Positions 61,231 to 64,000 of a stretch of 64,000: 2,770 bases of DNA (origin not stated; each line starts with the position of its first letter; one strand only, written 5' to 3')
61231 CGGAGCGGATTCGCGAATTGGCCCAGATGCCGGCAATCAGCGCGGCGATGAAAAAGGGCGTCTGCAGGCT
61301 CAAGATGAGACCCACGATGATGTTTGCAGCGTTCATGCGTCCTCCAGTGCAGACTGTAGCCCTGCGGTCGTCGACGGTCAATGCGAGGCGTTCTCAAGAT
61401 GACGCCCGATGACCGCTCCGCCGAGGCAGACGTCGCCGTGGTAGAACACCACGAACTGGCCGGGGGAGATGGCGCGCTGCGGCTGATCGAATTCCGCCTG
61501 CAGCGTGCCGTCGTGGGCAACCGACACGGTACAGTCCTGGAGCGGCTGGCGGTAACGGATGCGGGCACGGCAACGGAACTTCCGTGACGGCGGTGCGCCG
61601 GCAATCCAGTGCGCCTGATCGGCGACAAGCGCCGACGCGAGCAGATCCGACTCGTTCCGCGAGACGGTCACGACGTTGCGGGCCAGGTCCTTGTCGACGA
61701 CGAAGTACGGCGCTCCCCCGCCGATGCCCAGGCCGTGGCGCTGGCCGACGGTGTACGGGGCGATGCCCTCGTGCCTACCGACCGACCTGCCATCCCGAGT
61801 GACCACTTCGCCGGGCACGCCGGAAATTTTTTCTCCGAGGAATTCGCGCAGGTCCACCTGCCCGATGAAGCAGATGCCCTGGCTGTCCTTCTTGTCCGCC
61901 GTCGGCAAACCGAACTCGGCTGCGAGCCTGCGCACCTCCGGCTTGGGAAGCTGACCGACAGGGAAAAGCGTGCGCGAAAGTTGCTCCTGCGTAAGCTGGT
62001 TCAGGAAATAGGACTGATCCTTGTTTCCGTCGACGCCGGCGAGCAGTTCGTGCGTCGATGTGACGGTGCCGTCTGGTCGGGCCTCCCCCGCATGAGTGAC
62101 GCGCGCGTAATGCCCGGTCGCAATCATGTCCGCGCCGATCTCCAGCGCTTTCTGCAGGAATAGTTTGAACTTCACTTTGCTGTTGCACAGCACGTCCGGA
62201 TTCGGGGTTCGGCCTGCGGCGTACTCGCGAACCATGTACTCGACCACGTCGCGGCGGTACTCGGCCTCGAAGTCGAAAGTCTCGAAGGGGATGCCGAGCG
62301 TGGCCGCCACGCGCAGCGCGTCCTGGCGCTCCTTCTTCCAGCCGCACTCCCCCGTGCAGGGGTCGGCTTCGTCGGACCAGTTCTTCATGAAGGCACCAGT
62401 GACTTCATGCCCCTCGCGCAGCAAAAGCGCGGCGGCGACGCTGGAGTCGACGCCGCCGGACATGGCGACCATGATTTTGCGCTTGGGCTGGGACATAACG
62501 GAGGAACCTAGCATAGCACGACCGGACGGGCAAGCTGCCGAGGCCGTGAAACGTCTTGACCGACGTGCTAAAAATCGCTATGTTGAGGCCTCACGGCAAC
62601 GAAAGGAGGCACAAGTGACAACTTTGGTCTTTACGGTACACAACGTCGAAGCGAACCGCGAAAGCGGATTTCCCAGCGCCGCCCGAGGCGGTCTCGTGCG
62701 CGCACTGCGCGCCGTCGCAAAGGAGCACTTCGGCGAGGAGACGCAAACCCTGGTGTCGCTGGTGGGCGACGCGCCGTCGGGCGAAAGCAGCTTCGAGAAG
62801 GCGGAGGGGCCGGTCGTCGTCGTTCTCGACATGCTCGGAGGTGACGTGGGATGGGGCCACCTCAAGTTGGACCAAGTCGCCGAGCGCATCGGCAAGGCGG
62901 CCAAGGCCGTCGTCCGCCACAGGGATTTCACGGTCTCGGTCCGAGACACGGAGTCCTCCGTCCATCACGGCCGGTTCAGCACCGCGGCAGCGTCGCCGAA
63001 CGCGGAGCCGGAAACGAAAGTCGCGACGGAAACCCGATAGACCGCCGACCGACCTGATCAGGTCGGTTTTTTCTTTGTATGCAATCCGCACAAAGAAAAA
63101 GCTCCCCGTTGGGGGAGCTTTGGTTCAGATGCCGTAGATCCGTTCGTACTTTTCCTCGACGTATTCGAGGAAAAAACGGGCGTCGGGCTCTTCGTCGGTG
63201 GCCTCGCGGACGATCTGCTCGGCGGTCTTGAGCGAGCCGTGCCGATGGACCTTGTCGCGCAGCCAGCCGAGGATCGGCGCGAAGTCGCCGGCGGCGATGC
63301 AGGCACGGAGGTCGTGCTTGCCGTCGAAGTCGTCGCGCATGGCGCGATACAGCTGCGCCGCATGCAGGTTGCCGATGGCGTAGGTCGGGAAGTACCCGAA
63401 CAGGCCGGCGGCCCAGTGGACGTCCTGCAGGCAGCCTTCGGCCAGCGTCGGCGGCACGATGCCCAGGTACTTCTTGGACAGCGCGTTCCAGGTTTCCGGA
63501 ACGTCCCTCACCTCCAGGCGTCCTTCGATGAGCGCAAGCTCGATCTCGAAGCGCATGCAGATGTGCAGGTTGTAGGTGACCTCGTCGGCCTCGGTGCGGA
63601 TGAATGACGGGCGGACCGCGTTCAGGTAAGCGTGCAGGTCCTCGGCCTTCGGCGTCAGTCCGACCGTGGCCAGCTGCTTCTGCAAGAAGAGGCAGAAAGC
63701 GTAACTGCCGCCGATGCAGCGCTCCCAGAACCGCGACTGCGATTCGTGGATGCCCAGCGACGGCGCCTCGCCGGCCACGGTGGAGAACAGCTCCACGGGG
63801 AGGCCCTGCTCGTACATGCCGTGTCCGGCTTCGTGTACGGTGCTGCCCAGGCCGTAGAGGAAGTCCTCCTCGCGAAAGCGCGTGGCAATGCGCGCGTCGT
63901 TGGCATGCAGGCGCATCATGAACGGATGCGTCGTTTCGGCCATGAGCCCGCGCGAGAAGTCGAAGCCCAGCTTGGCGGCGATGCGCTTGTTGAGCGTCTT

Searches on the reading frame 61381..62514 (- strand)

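Call 50: search_protein_families(library=pfam, proteins=[window:61381-62514:-], max_evalue=0.001)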
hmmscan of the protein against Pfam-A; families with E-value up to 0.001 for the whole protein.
window:61381-62514:- (378 aa): 5 families
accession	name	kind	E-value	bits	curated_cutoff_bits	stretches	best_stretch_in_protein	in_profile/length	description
PF03054.22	tRNA_Me_trans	-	2.6e-78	262.8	20.6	1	13-218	2-201/202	tRNA methyl transferase HUP domain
PF20258.4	tRNA_Me_trans_C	-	1.4e-25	89.8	20.6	1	295-369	3-77/77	Aminomethyltransferase beta-barrel domain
PF20259.3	tRNA_Me_trans_M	-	4.3e-18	65.1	27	1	224-286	2-66/66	tRNA methyl transferase PRC-barrel domain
PF02540.23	NAD_synthase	-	3.9e-06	26.6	21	0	2-86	9-85/242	NAD synthase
PF02568.20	ThiI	-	0.00074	19.6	20.5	0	13-48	5-40/197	Thiamine biosynthesis protein (ThiI)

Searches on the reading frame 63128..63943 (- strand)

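Call 50: search_protein_families(library=pfam, proteins=[window:63128-63943:-], max_evalue=0.001)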
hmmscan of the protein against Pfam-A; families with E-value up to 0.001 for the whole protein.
window:63128-63943:- (272 aa): 1 family
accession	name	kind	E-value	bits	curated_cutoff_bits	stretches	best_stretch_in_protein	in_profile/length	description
PF02074.21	Peptidase_M32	-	6.4e-102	342.1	25.1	1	2-266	224-489/489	Carboxypeptidase Taq (M32) metallopeptidase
